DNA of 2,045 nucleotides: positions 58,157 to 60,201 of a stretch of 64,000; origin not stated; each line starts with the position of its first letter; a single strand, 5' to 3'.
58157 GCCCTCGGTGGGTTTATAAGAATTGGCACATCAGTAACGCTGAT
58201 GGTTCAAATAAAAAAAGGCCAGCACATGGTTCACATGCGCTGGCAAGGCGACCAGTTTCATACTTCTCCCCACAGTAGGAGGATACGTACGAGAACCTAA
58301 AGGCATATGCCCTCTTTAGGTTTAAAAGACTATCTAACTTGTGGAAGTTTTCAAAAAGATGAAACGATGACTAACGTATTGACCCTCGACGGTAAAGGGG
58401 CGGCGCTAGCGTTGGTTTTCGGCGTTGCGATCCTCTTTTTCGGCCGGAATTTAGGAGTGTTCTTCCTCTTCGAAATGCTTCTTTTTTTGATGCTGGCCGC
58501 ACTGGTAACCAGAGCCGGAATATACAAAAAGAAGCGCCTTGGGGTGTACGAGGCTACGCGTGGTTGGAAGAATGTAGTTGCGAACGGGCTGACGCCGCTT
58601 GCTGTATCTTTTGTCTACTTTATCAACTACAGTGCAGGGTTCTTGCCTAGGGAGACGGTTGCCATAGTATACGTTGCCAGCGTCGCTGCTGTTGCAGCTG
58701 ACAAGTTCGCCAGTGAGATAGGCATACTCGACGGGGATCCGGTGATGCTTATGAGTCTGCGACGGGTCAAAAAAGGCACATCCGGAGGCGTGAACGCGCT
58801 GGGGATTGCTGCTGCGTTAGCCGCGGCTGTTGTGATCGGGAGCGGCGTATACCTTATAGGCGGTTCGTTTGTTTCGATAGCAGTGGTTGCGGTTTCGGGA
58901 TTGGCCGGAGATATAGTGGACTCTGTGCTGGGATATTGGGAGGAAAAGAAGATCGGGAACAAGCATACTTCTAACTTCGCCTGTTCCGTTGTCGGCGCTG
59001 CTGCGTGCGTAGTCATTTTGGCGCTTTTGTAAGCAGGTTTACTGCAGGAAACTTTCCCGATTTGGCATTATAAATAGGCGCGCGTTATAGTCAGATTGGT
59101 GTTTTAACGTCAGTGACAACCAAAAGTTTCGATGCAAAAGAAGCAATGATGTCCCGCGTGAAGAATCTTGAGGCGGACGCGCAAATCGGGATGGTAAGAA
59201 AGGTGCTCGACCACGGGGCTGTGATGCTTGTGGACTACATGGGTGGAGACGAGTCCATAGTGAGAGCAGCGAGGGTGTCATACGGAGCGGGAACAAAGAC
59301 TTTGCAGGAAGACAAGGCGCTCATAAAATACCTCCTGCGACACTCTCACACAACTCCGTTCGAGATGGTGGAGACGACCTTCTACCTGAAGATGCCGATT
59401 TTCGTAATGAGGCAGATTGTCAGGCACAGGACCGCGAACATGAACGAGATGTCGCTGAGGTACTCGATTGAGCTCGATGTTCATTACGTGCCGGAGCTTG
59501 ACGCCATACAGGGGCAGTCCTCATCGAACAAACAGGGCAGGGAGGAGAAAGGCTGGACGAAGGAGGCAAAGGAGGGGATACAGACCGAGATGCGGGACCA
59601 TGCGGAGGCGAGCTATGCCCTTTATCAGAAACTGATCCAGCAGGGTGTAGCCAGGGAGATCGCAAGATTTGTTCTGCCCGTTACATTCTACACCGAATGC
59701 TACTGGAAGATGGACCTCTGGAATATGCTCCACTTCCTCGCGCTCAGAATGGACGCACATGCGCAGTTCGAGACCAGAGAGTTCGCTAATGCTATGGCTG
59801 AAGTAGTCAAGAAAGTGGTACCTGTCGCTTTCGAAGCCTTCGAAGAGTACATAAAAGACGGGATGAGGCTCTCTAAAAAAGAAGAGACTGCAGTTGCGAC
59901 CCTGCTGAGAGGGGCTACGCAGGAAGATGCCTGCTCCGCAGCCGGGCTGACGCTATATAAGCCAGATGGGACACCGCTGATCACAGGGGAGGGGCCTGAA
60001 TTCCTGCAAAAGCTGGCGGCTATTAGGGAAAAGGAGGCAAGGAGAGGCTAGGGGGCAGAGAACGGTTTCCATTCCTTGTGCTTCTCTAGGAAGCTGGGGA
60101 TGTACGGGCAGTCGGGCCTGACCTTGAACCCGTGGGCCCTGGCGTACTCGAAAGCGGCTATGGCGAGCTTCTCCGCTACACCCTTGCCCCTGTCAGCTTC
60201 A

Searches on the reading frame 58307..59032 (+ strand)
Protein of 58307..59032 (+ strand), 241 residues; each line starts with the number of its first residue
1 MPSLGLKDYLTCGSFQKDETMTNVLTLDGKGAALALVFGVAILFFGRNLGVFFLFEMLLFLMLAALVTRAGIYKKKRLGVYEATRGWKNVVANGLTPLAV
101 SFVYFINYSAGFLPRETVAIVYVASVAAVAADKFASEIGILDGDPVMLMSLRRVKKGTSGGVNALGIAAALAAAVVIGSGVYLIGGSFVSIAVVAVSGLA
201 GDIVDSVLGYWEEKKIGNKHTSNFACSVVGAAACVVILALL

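Call 44: search_protein_families(library=pfam, proteins=[window:58307-59032:+], max_evalue=0.001)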
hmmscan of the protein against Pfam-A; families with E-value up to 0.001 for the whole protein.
window:58307-59032:+ (241 aa): 1 family
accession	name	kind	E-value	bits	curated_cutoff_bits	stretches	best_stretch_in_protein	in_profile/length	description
PF01940.21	DUF92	-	1.1e-37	130.2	27.5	1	26-222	15-218/251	Integral membrane protein DUF92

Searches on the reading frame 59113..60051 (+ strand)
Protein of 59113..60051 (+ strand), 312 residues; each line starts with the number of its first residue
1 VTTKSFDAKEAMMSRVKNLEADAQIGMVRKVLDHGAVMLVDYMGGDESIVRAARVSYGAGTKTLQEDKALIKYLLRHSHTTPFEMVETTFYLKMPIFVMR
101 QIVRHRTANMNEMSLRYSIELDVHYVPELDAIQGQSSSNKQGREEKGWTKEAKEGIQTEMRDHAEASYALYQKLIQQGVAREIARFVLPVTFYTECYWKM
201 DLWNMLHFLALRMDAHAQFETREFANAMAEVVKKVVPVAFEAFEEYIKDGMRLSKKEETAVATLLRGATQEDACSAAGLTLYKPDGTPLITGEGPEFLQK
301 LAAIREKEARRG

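Call 44: search_protein_families(library=pfam, proteins=[window:59113-60051:+], max_evalue=0.001)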
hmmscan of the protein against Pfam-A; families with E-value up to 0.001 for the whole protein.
window:59113-60051:+ (312 aa): 1 family
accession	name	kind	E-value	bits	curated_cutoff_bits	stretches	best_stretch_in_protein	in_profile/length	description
PF02511.20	Thy1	-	5.5e-55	186.6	24.8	1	39-238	2-191/191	Thymidylate synthase complementing protein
